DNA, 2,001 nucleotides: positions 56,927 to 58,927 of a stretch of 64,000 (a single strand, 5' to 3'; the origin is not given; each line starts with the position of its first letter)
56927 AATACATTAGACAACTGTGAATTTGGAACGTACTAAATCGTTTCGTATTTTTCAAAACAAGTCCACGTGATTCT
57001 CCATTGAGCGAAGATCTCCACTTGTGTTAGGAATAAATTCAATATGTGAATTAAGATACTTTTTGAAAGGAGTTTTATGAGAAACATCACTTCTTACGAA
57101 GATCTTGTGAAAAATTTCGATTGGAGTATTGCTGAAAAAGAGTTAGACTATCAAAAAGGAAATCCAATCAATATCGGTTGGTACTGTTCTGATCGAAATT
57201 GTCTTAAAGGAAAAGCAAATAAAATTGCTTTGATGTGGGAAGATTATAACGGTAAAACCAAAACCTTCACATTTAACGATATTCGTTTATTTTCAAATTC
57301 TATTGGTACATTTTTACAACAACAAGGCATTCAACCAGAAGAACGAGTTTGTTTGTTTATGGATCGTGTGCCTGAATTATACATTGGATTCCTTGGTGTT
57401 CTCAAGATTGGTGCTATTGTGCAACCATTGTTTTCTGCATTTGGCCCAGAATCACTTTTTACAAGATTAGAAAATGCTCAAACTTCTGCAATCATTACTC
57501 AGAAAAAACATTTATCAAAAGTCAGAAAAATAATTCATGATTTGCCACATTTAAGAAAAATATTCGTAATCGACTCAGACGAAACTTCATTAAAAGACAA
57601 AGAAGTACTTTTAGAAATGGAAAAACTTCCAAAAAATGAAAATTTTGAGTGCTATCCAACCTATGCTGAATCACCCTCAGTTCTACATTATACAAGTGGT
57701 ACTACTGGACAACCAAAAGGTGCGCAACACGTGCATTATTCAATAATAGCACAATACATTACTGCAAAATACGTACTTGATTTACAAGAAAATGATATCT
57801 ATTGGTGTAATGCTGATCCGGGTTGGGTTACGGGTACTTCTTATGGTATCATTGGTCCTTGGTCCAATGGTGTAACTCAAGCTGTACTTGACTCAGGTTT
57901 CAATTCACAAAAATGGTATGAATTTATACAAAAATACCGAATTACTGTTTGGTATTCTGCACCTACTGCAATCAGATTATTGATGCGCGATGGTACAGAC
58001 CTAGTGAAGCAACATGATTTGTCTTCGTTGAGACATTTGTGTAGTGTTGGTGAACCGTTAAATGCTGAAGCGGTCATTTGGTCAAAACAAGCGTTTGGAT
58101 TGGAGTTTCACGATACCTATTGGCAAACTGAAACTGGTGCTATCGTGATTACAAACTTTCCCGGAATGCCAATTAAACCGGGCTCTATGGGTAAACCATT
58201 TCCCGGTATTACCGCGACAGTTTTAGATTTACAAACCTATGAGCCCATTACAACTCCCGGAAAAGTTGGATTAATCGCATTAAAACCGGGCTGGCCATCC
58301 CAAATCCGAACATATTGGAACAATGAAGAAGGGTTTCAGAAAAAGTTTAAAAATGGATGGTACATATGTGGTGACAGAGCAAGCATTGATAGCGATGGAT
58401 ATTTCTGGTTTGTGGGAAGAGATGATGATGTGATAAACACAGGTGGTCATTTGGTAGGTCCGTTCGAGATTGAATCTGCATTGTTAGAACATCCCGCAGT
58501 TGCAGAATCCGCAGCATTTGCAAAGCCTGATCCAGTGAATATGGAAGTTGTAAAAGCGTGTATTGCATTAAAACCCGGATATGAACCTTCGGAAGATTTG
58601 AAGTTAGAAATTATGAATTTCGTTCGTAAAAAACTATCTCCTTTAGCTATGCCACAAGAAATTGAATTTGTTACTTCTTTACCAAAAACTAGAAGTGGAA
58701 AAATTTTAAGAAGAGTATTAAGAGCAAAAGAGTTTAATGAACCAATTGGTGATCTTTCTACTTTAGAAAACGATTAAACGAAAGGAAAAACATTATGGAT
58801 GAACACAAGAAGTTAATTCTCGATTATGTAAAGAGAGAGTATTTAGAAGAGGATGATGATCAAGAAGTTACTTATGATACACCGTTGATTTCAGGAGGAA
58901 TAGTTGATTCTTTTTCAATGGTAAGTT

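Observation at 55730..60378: Short-chain adenylating enzyme + dedicated carrier protein + second Kbl-like alpha-oxoamine synthase, facing a first Kbl paralog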

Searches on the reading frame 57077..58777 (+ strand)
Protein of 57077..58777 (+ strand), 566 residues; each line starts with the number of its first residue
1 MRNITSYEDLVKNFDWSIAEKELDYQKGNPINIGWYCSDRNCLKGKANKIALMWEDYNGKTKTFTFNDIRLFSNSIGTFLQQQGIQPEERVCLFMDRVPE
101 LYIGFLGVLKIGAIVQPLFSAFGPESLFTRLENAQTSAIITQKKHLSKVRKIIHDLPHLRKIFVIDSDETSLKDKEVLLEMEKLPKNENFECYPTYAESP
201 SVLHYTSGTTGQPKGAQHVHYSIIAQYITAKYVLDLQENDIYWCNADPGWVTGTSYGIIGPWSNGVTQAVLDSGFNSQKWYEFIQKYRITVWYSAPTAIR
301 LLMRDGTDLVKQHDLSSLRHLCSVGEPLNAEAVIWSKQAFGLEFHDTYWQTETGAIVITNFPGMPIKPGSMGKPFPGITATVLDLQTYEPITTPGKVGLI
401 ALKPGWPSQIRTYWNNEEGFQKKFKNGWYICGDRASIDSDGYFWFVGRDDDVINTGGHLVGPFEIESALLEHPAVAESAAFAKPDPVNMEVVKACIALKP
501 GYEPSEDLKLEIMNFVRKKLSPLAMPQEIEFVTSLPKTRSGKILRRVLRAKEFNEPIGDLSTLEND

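Call 3: search_protein_families(library=pfam, proteins=[window:57077-58777:+], max_evalue=0.01)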
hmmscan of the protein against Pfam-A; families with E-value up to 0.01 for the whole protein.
window:57077-58777:+ (566 aa): 3 families
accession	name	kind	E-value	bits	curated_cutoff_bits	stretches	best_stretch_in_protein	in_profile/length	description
PF00501.34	AMP-binding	-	8.5e-74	249.1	29.9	1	44-403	6-375/384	AMP-binding enzyme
PF13193.12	AMP-binding_C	-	2.7e-23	83.1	24.5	1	464-542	1-76/76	AMP-binding enzyme C-terminal domain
PF23230.1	zf-C2H2_13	-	0.0012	19.5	27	0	412-437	17-42/59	C2H2-type zinc finger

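Call 4: search_protein_families(library=ncbifam, proteins=[window:57077-58777:+], max_evalue=0.01)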
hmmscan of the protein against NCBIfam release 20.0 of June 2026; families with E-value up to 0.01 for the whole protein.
window:57077-58777:+ (566 aa): 104 families (the best 25 are shown)
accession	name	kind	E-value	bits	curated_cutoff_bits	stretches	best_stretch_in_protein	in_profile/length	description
NF003313.0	PRK04319.1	equivalog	1.1e-230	766.8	729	1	3-564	15-573/574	acetate--CoA ligase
TIGR02188.1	Ac_CoA_lig_AcsA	equivalog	5.7e-148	493.9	724.95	1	8-565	34-619/629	acetate--CoA ligase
NF001208.0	PRK00174.1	subfamily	6.7e-144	480.6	657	1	12-565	59-634/649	acetate--CoA ligase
NF047394.1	AcylCoAsynMbcS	equivalog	6.4e-112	374.8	850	1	46-554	24-522/525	acyl-CoA synthetase MbcS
NF007815.0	PRK10524.1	equivalog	1.5e-92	311.1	955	1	31-565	52-616/629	propionate--CoA ligase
NF004837.0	PRK06187.1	subfamily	1.1e-85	287.9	476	1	48-551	23-521/531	long-chain-fatty-acid--CoA ligase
TIGR02316.1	propion_prpE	equivalog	9.8e-81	272.2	827.4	1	33-565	53-615/628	propionate--CoA ligase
TIGR02262.1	benz_CoA_lig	subfamily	6.2e-74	249.5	375.25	1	38-550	10-507/508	benzoate-CoA ligase family protein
NF006182.0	PRK08316.1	subfamily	3.2e-68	230.5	663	1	47-551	25-516/523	fatty acyl-CoA synthetase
NF006181.0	PRK08314.1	subfamily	9.1e-68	228.9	705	1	62-553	48-555/563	long-chain-fatty-acid--CoA ligase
NF005714.0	PRK07529.1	subfamily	2.3e-61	207.9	632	1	58-555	58-579/640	acyl-CoA synthetase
NF004808.0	PRK06155.1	equivalog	3.2e-57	194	722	1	61-554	44-524/542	ATP-dependent acyl-CoA ligase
NF005947.1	PRK08008.1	equivalog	4.6e-57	193.8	651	1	46-548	20-517/518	crotonobetaine/carnitine-CoA ligase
NF053567.1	HBDA_AROS1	equivalog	5.7e-57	193.3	1000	1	60-549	36-516/523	3-hydroxybenzoate--CoA ligase HbdA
NF004822.0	PRK06178.1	equivalog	3e-55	187.9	782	1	57-550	58-565/571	acyl-CoA synthetase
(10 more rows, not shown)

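Call 19: search_solved_structures(query=window:57077-58777:+, max_evalue=1e-30, show_alignments=3)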
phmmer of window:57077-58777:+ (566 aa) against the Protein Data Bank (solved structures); distinct sequences matched with E-value up to 1e-30: 67 (the best 60 are shown).
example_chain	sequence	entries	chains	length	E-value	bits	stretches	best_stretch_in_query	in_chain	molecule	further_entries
9g79_B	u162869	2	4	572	5.5e-173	579.9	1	3-564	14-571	Acetyl-coenzyme A synthetase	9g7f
8rpk_A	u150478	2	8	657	2.2e-124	419.4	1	12-564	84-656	Acetate--CoA ligase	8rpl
7mmz_A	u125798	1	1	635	5.1e-101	342.3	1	23-565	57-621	Acetyl-coenzyme A synthetase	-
11km_A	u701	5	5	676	2.9e-100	339.8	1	39-564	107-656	Acetyl-coenzyme A synthetase | Probable acetyl-coenzyme A synthetase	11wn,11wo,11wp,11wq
7kcp_A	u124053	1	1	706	8.9e-99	334.9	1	26-564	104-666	Acetyl-coenzyme A synthetase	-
7kq6_A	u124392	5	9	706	1.4e-98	334.2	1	26-564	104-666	Acetyl-coenzyme A synthetase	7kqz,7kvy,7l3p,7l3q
2p2f_A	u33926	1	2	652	1.8e-98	333.9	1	4-564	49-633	Acetyl-coenzyme A synthetase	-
5jrh_A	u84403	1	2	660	1.9e-98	333.8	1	4-564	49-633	Acetyl-coenzyme A synthetase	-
2p2m_A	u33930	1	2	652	2.6e-98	333.3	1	4-564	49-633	Acetyl-coenzyme A synthetase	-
2p2b_A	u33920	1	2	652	6.5e-98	332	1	4-564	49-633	Acetyl-coenzyme A synthetase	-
2p2q_A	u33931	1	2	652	9.5e-98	331.5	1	4-564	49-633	Acetyl-coenzyme A synthetase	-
2p2j_A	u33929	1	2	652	1.2e-97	331.1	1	4-564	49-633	Acetyl-coenzyme A synthetase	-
2p20_A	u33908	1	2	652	1.3e-97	331.1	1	4-564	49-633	Acetyl-coenzyme A synthetase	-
1pg3_A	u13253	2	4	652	2.2e-97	330.3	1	4-564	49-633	acetyl-CoA synthetase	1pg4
7kdn_A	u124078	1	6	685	1.8e-96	327.3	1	31-564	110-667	Acetyl-coenzyme A synthetase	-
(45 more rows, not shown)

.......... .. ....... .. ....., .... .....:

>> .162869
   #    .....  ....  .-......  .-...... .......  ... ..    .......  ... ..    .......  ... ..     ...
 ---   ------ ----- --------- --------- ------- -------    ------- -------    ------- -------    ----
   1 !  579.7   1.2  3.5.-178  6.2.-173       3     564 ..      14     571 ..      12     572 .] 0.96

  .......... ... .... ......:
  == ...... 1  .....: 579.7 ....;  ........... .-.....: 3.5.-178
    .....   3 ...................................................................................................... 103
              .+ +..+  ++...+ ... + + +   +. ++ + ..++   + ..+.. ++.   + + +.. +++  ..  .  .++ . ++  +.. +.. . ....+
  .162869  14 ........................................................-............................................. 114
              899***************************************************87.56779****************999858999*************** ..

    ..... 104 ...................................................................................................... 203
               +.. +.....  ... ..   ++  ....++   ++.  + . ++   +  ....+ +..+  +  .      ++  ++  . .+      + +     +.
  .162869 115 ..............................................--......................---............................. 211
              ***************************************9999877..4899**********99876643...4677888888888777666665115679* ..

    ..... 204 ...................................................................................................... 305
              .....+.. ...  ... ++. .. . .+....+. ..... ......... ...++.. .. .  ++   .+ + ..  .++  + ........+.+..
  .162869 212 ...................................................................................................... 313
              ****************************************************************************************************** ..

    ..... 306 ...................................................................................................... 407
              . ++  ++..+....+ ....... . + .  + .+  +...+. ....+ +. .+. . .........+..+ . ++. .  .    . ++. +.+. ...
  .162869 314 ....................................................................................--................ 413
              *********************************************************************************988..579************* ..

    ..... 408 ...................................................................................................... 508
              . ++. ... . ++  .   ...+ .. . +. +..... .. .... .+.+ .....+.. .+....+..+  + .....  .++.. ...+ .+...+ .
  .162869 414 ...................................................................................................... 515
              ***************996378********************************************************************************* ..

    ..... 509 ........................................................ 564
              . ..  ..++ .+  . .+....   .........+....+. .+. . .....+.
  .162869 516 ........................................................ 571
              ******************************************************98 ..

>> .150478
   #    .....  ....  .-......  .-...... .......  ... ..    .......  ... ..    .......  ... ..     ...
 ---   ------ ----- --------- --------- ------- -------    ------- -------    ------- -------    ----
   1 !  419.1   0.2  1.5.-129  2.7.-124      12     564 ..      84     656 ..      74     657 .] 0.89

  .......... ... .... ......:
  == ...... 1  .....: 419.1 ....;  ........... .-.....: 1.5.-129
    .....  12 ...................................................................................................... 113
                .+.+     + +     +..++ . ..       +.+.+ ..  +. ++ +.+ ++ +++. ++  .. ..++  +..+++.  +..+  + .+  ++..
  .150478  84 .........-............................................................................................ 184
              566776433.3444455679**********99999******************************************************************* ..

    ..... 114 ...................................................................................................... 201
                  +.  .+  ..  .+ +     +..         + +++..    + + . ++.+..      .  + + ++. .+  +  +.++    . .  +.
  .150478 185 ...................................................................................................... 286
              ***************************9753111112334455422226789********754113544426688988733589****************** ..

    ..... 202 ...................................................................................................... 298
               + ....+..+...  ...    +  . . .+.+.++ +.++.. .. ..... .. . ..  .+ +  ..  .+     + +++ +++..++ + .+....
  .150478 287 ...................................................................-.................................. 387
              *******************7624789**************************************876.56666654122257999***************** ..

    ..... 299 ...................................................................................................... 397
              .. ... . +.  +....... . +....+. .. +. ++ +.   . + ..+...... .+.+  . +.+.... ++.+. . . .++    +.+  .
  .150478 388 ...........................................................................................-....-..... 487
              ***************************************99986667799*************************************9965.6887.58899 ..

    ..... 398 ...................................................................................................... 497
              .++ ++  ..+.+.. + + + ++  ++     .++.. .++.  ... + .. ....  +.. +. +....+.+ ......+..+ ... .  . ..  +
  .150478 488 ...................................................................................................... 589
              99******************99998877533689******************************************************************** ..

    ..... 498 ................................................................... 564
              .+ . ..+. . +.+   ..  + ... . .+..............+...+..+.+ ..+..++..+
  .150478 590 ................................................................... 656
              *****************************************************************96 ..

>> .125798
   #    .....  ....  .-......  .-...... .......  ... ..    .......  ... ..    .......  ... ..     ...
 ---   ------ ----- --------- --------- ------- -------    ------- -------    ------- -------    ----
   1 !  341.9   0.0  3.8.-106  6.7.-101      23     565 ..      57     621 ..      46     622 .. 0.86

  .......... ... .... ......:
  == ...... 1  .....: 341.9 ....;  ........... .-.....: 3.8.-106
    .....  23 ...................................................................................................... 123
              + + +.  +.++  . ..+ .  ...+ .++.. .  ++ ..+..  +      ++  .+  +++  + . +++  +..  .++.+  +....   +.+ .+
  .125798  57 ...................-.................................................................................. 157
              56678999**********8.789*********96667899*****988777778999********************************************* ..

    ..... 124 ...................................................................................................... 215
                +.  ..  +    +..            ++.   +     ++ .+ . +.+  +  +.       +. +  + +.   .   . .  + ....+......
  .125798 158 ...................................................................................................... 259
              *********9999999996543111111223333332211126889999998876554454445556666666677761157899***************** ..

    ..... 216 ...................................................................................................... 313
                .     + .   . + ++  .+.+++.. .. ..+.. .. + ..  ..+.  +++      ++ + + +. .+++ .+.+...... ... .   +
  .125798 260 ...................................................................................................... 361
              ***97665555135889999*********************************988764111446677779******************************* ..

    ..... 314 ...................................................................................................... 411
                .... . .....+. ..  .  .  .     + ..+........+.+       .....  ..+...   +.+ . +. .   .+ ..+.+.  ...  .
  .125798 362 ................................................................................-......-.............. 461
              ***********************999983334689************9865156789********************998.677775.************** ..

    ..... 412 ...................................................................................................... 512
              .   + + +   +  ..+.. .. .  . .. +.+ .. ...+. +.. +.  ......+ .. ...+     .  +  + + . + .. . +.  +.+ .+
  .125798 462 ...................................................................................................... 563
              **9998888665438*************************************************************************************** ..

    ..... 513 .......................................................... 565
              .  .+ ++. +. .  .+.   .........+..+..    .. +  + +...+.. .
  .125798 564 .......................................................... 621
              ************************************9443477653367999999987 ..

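Call 71: search_protein_representatives(protein=window:57077-58777:+)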
Query: 566 residues. Proteins with E-value up to 0.001 (for the whole library): 180705; up to 1e-10: 87130; up to 1e-30: 12227. The best 150 are listed.
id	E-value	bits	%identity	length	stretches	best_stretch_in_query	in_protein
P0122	1.3e-179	615.0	49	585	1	3-564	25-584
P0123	1.8e-178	611.3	51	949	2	239-564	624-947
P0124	3.6e-176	603.7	49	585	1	3-564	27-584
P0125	2.5e-174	597.6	49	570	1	5-564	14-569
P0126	1.1e-168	579.0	48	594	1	3-564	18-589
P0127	1.1e-163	562.4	46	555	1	14-565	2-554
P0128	1.9e-157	541.8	46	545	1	30-564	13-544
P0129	5.8e-154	530.4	66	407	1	194-566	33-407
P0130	1.7e-148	512.3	45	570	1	3-566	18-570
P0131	4.2e-145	501.1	44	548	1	13-565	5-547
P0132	1.6e-142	492.6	46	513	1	51-549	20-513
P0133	2.7e-142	491.8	45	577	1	3-564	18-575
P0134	2.1e-141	488.9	50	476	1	105-565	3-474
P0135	1.1e-139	483.3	61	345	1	14-348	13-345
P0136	1.0e-138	480.0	46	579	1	62-565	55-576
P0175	5.7e-104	365.3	38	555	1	32-552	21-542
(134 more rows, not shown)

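Call 73: find_encoding_contigs(protein=P0125, flank=5000, max_places=2)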
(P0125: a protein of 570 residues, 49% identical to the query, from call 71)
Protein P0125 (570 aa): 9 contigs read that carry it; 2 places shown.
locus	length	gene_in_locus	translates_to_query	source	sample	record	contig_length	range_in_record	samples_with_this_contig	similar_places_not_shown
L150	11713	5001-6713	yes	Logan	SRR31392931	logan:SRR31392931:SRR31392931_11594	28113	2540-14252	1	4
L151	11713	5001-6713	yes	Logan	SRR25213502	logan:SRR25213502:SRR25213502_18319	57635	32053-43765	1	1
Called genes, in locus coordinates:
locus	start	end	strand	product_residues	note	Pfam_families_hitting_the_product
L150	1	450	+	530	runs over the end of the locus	PF01943:Polysacc_synt, PF01554:MatE (weak), PF13440:Polysacc_synt_3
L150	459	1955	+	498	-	PF04932:Wzy_C (weak)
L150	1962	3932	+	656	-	PF13522:GATase_6, PF12481:DUF3700 (weak), PF13537:GATase_7, PF00733:Asn_synthase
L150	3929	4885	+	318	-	PF01073:3Beta_HSD, PF01370:Epimerase, PF02719:Polysacc_synt_2, PF04321:RmlD_sub_bind, PF07993:NAD_binding_4, PF16363:GDP_Man_Dehyd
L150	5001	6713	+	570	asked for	PF00501:AMP-binding, PF13193:AMP-binding_C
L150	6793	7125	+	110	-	PF00535:Glycos_transf_2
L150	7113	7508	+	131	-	-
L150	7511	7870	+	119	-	PF10066:DUF2304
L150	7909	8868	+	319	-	PF00535:Glycos_transf_2, PF10111:Glyco_tranf_2_2, PF13506:Glyco_transf_21, PF13641:Glyco_tranf_2_3, PF13632:Glyco_trans_2_3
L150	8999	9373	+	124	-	-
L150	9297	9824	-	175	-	PF01943:Polysacc_synt (weak)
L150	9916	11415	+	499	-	PF13231:PMT_2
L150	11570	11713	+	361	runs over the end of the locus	-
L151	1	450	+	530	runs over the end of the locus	PF01943:Polysacc_synt, PF01554:MatE (weak), PF13440:Polysacc_synt_3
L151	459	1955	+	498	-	PF04932:Wzy_C (weak)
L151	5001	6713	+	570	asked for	PF00501:AMP-binding, PF13193:AMP-binding_C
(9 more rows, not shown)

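Call 74: find_encoding_contigs(protein=P0127, flank=5000, max_places=2)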
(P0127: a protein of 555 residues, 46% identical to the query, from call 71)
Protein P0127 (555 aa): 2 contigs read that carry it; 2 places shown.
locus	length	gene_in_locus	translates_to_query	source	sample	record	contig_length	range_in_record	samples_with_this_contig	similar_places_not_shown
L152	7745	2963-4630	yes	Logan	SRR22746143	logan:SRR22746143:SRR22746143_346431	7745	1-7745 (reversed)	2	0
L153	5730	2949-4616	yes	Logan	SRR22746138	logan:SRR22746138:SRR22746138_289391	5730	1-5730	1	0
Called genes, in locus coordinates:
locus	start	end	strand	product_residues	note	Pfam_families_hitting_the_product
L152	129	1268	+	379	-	PF27429:LB_356 (faint)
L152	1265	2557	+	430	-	PF03062:MBOAT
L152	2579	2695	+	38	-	-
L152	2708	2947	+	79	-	-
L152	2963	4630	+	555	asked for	PF00501:AMP-binding, PF13193:AMP-binding_C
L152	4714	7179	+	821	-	PF00521:DNA_topoisoIV, PF03989:DNA_gyraseA_C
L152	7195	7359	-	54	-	-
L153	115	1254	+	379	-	PF27429:LB_356 (faint)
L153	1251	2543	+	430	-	PF03062:MBOAT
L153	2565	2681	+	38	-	-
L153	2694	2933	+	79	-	-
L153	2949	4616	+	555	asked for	PF00501:AMP-binding, PF13193:AMP-binding_C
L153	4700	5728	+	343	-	?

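Call 77: find_encoding_contigs(protein=P0128, flank=5000, max_places=2)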
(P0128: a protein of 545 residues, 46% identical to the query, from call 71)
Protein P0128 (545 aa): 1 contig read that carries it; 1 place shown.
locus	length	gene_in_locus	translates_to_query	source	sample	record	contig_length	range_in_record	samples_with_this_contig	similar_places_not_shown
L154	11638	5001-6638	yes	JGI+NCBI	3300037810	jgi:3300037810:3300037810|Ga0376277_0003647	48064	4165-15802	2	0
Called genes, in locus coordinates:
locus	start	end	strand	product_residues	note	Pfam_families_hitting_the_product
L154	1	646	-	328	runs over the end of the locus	PF01261:AP_endonuc_2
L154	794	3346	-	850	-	PF18582:HZS_alpha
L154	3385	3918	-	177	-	-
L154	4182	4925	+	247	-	-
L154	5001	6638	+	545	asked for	PF00501:AMP-binding, PF13193:AMP-binding_C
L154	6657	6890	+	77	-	PF00550:PP-binding (weak)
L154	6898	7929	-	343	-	PF00850:Hist_deacetyl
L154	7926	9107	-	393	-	-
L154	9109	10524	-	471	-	PF03062:MBOAT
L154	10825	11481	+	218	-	PF14512:TM1586_NiRdase (faint), PF00881:Nitroreductase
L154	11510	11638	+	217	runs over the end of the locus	PF01081:Aldolase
